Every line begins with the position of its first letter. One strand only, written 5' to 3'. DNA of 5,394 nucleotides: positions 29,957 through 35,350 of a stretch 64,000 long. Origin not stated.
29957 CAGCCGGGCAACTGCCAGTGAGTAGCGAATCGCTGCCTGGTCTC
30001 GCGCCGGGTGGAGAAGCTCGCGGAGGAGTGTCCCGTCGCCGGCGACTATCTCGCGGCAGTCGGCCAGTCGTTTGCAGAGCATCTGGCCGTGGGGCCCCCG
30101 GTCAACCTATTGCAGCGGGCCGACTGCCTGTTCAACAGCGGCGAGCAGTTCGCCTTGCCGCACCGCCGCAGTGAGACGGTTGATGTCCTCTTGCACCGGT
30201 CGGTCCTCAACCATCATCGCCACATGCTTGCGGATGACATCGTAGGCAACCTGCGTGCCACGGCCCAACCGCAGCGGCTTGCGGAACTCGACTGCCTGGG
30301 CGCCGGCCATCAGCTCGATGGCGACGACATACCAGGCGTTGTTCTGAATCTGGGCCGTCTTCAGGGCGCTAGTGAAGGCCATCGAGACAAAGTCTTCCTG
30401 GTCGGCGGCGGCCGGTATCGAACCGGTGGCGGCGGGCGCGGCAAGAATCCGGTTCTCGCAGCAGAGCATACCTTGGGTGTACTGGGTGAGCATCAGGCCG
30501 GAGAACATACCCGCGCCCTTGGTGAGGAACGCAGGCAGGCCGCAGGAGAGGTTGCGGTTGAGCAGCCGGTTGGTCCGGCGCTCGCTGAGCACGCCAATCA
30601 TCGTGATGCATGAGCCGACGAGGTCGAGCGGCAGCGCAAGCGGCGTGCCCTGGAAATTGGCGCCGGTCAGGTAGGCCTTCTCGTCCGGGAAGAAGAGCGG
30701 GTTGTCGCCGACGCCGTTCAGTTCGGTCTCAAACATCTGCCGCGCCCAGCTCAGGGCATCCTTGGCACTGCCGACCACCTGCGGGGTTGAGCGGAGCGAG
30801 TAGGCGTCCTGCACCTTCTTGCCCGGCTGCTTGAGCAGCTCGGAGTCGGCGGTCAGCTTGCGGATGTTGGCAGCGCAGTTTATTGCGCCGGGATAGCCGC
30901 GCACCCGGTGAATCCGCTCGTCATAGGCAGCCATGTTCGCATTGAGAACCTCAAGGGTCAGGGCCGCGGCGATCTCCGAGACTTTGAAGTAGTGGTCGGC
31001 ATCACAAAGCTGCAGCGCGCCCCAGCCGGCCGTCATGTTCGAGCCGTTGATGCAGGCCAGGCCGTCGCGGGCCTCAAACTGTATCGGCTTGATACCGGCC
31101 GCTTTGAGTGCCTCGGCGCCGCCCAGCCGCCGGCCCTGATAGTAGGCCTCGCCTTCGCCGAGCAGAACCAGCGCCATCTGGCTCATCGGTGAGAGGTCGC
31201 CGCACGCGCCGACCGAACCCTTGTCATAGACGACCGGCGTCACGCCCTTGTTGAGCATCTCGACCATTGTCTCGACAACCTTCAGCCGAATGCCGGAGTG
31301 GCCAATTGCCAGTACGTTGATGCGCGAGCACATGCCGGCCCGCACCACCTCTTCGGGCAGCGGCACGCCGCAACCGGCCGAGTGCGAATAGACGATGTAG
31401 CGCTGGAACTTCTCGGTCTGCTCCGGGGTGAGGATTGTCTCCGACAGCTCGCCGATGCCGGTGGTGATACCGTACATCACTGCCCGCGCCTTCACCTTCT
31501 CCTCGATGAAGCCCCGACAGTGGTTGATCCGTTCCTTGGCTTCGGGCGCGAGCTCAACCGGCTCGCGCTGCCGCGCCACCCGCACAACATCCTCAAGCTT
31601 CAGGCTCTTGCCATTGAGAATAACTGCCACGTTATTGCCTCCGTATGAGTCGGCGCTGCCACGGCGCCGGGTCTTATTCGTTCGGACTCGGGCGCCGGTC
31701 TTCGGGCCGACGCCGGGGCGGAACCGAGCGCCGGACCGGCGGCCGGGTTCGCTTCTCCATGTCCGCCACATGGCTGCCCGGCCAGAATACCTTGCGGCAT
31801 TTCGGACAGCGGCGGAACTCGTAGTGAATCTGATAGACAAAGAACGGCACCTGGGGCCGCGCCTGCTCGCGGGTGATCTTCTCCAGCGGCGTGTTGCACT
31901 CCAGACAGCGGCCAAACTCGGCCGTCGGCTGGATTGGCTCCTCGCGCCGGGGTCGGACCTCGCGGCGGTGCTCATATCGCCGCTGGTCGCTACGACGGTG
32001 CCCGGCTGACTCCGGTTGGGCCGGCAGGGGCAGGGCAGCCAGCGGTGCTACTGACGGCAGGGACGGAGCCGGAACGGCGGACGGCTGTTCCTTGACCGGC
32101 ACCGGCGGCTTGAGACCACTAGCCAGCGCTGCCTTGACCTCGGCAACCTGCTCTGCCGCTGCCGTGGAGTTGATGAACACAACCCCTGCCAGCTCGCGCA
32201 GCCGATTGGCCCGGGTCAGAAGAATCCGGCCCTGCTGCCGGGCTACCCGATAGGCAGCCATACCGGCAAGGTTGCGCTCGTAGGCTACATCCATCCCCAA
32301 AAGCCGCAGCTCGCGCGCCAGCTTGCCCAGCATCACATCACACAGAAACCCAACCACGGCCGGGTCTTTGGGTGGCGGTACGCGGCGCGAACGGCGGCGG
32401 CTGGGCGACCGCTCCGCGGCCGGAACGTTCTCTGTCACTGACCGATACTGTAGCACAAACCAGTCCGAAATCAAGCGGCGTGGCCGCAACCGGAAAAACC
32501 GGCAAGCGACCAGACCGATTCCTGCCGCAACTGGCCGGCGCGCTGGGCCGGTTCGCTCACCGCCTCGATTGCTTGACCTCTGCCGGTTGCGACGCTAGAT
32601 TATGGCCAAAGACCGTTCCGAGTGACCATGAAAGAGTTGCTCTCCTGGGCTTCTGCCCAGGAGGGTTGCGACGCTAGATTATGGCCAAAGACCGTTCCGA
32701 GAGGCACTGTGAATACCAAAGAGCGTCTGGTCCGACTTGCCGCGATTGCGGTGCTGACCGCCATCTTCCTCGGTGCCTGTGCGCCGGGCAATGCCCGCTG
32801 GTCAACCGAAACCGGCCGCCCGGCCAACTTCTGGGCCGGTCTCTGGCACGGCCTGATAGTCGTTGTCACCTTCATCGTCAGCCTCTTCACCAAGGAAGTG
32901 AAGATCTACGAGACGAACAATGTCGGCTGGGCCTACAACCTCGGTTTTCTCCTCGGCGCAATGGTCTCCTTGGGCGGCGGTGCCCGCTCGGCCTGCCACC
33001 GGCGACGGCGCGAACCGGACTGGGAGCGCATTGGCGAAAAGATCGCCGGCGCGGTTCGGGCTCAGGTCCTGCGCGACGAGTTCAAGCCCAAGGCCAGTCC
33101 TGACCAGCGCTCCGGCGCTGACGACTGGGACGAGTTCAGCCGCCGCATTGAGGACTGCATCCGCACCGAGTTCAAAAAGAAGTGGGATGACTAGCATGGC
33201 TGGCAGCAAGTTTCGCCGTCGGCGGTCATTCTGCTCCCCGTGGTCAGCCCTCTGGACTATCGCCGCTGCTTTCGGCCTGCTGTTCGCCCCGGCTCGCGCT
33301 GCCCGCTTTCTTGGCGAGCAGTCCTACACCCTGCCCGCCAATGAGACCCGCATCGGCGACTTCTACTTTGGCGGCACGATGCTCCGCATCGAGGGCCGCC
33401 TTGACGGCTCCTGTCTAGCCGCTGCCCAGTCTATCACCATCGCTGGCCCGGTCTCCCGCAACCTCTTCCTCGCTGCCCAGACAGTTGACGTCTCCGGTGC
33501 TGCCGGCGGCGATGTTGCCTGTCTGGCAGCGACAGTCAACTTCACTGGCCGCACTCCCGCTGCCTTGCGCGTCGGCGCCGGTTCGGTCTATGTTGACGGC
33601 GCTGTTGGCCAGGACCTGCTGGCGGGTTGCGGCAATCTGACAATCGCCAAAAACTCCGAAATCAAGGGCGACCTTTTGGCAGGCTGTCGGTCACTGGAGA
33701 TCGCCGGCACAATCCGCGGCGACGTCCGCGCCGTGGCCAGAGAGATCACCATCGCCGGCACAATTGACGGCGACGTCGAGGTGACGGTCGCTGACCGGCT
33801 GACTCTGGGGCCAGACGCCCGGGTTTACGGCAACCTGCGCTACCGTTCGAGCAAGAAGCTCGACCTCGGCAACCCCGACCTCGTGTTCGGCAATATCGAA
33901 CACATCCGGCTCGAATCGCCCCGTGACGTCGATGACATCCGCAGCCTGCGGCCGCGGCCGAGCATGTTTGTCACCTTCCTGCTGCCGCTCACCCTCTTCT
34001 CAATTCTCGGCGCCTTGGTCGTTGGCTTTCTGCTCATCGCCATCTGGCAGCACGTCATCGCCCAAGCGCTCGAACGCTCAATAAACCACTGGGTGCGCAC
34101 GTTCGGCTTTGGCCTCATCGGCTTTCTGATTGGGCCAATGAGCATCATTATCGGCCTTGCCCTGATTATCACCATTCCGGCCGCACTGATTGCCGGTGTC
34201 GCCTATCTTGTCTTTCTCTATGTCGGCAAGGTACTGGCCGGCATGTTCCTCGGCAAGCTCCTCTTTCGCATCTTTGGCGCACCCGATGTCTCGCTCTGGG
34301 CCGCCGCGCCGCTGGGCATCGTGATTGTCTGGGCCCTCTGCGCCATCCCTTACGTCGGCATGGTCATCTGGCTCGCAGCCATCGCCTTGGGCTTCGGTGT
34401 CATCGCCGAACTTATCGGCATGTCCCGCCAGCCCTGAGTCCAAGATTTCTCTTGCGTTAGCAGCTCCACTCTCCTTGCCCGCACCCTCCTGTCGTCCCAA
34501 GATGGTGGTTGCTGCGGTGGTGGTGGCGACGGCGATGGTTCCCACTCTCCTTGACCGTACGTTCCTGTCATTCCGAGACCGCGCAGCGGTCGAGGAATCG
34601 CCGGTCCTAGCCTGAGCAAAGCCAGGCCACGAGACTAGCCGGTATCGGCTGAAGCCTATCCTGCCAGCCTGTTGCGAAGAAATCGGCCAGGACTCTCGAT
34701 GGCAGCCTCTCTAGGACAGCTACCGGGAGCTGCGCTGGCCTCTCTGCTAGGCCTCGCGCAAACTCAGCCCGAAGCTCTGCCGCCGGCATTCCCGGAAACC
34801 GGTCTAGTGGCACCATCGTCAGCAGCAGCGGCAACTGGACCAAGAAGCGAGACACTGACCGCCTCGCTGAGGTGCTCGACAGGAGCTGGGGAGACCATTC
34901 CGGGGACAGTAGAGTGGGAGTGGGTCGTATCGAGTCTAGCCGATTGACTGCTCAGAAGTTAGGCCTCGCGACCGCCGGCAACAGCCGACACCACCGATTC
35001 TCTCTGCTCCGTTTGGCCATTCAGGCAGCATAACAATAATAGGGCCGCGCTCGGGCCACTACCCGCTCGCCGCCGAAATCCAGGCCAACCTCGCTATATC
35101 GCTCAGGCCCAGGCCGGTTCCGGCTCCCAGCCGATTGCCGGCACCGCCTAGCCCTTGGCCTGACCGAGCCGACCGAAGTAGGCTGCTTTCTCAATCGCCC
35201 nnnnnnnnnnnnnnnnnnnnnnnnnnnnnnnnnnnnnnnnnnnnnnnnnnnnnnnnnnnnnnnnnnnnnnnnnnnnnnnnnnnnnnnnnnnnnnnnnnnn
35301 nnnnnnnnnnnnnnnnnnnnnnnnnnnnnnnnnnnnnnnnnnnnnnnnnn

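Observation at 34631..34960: Second 12-nt-periodic array (copy B), inverted relative to copy A and of almost the same length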

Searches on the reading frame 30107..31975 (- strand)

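Call 57: search_protein_families(library=pfam, proteins=[window:30107-31975:-], max_evalue=0.00001)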
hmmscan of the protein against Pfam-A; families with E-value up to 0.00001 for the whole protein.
window:30107-31975:- (622 aa): 1 family
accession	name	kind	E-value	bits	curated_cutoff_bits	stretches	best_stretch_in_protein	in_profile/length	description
PF00221.24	Lyase_aromatic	-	9.8e-168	559.1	27.3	1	125-583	1-466/466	Aromatic amino acid lyase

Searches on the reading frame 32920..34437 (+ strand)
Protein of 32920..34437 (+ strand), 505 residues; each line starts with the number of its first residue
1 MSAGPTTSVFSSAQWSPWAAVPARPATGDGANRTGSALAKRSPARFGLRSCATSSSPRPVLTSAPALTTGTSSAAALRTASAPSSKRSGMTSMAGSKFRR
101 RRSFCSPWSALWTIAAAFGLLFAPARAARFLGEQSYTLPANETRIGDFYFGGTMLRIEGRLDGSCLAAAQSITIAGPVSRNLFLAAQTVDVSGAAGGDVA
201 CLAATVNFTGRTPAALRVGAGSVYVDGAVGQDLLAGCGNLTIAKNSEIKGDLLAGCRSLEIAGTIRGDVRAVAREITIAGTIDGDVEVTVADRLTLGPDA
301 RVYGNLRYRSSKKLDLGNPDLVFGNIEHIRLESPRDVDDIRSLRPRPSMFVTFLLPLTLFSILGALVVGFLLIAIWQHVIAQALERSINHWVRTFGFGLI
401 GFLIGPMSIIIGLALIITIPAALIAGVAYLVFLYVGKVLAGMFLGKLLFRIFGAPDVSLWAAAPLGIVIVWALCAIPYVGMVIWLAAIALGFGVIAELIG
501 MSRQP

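Call 18: search_protein_families(library=pfam, proteins=[window:32920-34437:+])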
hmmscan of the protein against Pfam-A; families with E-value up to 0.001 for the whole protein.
window:32920-34437:+ (505 aa): 1 family
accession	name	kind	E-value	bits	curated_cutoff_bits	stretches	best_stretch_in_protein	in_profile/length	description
PF04519.19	Bactofilin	-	2.5e-12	47.3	27.9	1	220-287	16-81/98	Polymer-forming cytoskeletal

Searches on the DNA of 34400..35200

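Call 75: search_rna_families(source=window, start=34400, end=35200, threshold=evalue, max_evalue=10)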
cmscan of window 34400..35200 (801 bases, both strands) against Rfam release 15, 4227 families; matches with E-value up to 10: 3.
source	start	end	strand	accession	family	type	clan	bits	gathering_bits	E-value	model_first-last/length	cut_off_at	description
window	34687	34782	-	RF02139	HOXA11-AS1_3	Gene; lncRNA;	-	19.4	50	0.94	1-98/98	no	HOXA11 antisense RNA 1 conserved region 3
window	34423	34523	-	RF02038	SPRY4-IT1_1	Gene; lncRNA;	-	16.9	50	0.96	1-91/91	no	SPRY4-IT1 conserved region 1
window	34660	34815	-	RF01966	RMST_5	Gene; lncRNA;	-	14.1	58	4.1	1-128/128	no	Rhabdomyosarcoma 2 associated transcript conserved region 5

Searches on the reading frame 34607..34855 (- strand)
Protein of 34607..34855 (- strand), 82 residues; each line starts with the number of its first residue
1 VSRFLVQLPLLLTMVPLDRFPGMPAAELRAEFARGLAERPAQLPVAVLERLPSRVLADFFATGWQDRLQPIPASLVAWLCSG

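Call 15: find_homologous_proteins(query=window:34607-34855:-, max_evalue=1)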
Query window:34607-34855:-: 4 candidates shared short words with the query, none scored E <= 1.

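Call 83: search_protein_families(library=phrogs, proteins=[window:34607-34855:-], max_evalue=0.01)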
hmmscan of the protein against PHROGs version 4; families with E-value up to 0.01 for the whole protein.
window:34607-34855:- (82 aa): 0 families

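Call 113: predict_structure(protein=window:34610-34855:-)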
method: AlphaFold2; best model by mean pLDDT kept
length: 82 residues; sequences in the alignment: 1
mean_pLDDT: 66.5   pTM: 0.48
mean pLDDT of the five models: 66.5, 54.4, 52.9, 51.2, 48.8
residues with pLDDT >= 90: 0; 70-90: 36; 50-70: 40; < 50: 6
segments of 3 or more residues with pLDDT < 50: 1-6
pLDDT, mean of each block of 10 residues (from residue 1): 46 62 73 67 68 79 63 75 64
secondary structure, 60 per line:
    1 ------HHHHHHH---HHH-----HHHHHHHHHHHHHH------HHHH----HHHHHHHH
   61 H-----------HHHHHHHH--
elements in order: H7-13 H25-38 H45-48 H53-61 H73-80

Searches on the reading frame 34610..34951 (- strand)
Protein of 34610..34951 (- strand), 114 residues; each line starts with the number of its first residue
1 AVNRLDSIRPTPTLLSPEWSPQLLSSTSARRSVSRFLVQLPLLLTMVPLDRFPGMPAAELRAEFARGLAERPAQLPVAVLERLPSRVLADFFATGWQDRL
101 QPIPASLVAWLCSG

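Call 55: search_protein_representatives(protein=window:34610-34951:-)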
Query: 114 residues. Proteins with E-value up to 0.001 (for the whole library): 0; up to 1e-10: 0; up to 1e-30: 0. The best 0 are listed.

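Call 84: search_protein_families(library=pfam, proteins=[window:34610-34951:-], max_evalue=0.1)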
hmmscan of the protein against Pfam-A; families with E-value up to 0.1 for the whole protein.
window:34610-34951:- (114 aa): 0 families
